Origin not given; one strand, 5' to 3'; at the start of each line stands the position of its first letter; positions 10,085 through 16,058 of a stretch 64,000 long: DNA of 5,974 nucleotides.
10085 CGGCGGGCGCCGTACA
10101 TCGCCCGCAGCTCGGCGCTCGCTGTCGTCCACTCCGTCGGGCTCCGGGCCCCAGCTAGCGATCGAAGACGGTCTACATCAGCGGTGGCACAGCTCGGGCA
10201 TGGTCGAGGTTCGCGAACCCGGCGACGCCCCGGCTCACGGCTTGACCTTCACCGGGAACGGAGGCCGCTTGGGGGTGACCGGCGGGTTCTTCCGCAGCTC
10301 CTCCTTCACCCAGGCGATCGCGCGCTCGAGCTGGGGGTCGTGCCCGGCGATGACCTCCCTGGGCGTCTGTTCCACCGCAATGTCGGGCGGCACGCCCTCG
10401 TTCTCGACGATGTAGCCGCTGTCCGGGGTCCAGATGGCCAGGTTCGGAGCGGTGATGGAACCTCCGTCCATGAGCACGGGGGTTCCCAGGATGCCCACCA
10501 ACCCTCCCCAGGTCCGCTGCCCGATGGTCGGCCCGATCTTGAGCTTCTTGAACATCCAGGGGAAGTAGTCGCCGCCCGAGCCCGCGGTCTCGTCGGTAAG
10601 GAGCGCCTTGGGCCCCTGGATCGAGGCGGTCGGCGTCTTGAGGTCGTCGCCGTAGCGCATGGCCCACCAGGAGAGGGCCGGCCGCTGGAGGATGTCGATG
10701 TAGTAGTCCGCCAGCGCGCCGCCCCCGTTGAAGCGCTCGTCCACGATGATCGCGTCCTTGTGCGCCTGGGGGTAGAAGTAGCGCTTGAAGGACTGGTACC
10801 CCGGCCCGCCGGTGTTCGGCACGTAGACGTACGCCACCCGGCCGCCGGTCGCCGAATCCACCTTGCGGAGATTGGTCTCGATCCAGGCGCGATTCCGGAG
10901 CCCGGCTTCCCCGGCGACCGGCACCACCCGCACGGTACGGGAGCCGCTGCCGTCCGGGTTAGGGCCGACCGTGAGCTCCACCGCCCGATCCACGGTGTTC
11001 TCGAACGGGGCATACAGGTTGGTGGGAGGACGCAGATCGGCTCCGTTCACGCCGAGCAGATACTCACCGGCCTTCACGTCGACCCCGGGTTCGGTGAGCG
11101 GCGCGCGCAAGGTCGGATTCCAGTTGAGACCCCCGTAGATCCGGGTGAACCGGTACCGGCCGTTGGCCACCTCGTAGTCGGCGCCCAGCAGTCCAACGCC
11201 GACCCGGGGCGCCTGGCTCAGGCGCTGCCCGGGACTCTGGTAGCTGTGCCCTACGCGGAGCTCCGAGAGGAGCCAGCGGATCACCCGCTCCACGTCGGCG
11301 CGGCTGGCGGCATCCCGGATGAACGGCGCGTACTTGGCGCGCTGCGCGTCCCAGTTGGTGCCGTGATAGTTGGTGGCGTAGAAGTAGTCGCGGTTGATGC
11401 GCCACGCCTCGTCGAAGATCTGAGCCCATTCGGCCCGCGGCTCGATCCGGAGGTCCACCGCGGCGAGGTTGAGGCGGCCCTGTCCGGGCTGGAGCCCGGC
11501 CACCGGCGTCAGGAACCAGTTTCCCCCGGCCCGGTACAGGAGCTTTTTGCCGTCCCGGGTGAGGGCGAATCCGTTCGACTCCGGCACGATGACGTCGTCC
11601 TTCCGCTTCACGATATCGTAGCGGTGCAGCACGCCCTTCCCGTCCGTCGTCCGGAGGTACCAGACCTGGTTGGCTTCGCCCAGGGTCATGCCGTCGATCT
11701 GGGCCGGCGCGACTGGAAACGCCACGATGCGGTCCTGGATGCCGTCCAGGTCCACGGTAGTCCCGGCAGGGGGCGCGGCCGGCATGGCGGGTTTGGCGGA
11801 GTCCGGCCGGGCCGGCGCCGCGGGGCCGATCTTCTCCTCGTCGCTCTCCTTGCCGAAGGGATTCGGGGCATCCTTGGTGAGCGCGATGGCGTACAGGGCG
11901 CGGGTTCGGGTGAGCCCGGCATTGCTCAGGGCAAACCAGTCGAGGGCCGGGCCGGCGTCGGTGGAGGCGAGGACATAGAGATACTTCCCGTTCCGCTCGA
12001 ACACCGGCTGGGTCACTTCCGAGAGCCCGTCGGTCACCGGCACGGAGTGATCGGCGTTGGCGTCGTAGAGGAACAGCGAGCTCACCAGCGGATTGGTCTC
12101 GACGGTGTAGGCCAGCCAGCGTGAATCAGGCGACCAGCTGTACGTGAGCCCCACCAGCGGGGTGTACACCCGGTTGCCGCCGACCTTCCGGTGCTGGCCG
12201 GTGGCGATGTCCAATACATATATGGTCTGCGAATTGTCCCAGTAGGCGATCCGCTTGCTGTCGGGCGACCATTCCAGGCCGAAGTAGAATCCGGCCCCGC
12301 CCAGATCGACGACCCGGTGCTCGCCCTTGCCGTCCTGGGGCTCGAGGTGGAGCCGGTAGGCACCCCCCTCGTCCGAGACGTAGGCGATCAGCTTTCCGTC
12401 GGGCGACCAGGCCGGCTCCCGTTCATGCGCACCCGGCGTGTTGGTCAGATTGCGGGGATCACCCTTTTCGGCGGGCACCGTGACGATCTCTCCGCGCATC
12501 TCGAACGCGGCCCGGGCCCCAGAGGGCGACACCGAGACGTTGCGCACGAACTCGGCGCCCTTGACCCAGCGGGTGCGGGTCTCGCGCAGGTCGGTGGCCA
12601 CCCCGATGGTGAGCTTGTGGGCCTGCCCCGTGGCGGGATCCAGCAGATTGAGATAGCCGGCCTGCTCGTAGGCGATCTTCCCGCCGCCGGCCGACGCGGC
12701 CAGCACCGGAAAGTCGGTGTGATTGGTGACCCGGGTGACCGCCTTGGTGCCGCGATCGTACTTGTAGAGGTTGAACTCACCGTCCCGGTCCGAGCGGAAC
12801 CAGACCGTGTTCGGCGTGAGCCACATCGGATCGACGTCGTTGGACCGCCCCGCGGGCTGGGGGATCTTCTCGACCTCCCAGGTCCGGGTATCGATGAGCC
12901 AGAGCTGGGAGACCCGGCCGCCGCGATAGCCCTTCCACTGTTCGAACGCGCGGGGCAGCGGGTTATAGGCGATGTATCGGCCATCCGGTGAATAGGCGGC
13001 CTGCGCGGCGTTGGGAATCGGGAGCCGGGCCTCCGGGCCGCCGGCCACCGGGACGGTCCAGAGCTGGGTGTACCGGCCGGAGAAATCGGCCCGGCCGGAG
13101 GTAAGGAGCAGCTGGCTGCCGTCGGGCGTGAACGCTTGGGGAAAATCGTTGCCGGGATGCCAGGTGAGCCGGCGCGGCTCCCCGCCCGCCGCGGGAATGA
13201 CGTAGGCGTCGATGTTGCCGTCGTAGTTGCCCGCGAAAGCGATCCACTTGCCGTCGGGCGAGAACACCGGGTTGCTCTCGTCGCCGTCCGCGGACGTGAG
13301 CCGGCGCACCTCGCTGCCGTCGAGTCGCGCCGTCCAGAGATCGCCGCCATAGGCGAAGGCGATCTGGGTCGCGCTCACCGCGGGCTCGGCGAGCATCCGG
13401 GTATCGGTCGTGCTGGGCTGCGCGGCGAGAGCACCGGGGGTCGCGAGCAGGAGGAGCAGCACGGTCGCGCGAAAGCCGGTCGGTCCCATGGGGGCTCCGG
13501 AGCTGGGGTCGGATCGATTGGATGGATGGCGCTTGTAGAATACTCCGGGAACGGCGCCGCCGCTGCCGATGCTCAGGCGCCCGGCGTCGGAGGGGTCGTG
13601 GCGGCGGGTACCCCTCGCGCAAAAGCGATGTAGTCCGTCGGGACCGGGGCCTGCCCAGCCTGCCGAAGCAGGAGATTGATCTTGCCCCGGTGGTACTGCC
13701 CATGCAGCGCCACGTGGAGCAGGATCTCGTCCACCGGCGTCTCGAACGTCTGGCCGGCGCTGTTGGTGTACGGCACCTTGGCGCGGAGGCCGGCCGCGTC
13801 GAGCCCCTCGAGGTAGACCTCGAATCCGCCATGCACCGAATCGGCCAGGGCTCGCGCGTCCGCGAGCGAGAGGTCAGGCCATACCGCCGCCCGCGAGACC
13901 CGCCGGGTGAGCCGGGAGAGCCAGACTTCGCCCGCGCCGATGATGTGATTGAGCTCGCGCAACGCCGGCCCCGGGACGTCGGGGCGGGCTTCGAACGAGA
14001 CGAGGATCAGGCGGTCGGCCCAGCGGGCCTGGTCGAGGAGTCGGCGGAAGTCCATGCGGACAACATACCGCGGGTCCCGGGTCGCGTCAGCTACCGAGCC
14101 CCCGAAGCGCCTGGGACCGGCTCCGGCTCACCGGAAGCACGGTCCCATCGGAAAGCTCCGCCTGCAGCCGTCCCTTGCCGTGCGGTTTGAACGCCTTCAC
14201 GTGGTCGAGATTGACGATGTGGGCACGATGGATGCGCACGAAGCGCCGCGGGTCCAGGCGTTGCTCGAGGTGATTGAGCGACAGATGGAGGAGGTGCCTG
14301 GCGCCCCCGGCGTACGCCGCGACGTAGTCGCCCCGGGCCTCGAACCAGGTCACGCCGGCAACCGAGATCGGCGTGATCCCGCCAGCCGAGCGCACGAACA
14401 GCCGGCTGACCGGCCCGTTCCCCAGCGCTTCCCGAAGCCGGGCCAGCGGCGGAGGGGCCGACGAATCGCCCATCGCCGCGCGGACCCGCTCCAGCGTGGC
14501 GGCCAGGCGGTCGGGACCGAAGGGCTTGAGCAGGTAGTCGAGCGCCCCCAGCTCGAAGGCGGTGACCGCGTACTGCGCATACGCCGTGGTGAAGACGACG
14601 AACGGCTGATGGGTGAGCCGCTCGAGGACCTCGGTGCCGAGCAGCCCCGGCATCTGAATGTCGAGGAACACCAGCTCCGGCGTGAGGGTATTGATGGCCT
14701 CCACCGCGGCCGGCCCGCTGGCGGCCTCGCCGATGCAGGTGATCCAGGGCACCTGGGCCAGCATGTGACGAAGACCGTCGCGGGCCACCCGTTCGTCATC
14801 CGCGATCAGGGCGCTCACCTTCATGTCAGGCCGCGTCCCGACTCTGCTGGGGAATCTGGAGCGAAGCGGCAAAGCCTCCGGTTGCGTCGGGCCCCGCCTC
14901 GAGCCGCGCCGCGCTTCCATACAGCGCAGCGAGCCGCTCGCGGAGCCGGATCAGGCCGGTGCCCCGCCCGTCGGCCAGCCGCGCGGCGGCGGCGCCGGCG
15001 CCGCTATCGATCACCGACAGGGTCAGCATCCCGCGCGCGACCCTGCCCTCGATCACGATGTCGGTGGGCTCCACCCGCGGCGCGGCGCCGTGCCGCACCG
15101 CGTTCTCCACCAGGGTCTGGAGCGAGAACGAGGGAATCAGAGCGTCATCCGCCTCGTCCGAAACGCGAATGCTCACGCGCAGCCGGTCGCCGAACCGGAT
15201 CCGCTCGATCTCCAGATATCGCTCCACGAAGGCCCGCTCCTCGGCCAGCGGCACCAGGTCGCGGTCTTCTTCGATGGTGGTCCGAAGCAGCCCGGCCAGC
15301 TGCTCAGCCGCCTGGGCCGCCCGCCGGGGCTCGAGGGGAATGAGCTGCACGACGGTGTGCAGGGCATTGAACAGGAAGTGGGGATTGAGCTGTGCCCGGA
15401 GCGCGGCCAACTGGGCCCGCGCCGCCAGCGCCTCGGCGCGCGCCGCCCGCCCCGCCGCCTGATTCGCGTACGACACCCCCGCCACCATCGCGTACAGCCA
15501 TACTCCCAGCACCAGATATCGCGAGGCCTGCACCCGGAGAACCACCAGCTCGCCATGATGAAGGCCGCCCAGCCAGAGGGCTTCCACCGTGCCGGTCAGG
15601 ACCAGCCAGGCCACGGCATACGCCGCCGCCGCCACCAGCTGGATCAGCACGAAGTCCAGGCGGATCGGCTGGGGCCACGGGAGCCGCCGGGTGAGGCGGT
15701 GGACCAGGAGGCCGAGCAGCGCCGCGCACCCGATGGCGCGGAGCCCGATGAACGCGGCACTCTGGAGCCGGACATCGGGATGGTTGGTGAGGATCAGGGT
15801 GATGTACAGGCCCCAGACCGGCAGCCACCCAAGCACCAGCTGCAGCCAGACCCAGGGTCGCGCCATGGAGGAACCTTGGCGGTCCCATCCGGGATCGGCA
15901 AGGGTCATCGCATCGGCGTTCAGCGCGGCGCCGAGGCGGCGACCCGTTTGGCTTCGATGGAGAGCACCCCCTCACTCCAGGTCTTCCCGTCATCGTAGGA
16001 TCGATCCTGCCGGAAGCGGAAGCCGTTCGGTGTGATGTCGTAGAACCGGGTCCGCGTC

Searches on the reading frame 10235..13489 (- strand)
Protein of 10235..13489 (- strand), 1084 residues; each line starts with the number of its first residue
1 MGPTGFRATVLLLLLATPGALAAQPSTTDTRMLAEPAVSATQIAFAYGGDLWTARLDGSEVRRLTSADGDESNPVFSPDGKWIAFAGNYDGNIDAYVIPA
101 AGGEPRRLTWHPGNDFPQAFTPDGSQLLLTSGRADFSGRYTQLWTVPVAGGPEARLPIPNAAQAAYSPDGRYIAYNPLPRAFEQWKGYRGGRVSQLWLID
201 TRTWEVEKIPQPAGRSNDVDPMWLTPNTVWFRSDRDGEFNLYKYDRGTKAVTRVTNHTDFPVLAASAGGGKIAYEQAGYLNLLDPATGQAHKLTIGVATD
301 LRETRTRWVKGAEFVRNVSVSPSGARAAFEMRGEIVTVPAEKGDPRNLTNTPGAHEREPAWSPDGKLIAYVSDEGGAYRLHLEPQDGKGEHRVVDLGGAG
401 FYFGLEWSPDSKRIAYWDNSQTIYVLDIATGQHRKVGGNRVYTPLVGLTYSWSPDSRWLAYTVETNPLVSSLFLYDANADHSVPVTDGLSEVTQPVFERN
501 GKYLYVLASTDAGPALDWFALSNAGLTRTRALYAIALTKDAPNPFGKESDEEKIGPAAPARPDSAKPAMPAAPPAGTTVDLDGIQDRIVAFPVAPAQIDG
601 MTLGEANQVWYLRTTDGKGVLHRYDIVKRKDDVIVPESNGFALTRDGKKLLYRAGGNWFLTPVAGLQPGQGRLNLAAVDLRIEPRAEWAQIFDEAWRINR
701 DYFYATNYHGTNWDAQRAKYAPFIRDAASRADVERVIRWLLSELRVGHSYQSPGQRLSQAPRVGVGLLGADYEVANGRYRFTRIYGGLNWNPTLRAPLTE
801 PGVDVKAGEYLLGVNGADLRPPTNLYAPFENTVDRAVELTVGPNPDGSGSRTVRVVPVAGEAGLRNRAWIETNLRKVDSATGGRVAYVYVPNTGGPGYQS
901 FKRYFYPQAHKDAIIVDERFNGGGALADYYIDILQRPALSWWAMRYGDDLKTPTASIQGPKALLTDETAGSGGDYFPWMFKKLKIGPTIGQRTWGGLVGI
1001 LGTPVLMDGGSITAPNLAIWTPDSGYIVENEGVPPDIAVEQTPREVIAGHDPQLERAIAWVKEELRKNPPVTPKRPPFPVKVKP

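Call 63: search_protein_families(library=pfam, proteins=[window:10235-13489:-], max_evalue=0.0001)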
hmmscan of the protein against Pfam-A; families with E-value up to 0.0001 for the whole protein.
window:10235-13489:- (1084 aa): 6 families
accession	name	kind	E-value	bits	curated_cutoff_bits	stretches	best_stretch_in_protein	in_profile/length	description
PF07676.18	PD40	-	9.7e-32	108.7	20.9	2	346-380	2-36/38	WD40-like Beta Propeller Repeat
PF14685.13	PDZ_Tricorn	-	7.7e-21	74.3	25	1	766-855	1-88/88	Tricorn protease PDZ domain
PF14684.11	Tricorn_C1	-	1.5e-18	66.9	24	1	684-738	1-55/59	Tricorn protease C1 domain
PF03572.23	Peptidase_S41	-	3.9e-16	59.5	24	1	885-1039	2-165/165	Peptidase family S41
PF00930.27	DPPIV_N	-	2.2e-11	43.5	22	0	46-111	20-81/354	Dipeptidyl peptidase IV (DPP IV) N-terminal region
PF25174.1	Beta-prop_THOC3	-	3.9e-11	42.9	305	0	399-465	88-150/272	THOC3 beta-propeller domain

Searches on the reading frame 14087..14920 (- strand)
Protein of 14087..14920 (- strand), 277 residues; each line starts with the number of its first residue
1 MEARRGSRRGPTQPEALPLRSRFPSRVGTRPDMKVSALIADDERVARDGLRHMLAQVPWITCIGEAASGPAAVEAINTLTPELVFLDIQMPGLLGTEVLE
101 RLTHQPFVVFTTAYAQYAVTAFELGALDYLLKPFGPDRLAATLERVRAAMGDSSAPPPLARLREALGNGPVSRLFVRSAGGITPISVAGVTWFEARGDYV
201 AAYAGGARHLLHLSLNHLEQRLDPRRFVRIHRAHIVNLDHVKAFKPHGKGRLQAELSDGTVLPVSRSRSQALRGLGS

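Call 63: search_protein_families(library=pfam, proteins=[window:14087-14920:-], max_evalue=0.0001)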
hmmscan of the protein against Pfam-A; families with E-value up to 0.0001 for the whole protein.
window:14087-14920:- (277 aa): 2 families
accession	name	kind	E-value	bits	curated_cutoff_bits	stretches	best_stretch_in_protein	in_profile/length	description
PF04397.21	LytTR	-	2.1e-21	76.4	22.6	1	182-274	3-95/98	LytTr DNA-binding domain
PF00072.30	Response_reg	-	2.2e-21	76.5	30.2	1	38-143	2-110/111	Response regulator receiver domain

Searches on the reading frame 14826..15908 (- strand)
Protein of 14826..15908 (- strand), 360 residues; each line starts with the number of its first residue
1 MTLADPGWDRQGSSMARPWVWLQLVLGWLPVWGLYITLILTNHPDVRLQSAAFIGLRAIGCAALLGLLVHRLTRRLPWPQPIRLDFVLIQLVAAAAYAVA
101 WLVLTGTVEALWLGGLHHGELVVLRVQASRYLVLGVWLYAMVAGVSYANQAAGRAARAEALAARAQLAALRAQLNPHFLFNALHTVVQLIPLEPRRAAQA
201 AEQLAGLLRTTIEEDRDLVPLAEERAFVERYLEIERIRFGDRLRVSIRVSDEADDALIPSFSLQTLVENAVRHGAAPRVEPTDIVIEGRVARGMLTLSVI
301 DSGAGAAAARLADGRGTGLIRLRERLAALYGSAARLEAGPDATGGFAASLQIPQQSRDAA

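Call 63: search_protein_families(library=pfam, proteins=[window:14826-15908:-], max_evalue=0.0001)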
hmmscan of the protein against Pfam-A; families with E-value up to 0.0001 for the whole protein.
window:14826-15908:- (360 aa): 1 family
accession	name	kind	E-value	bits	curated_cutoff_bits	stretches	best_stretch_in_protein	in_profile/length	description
PF06580.19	His_kinase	-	3.8e-24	85.2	25.2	1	165-243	1-81/81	Histidine kinase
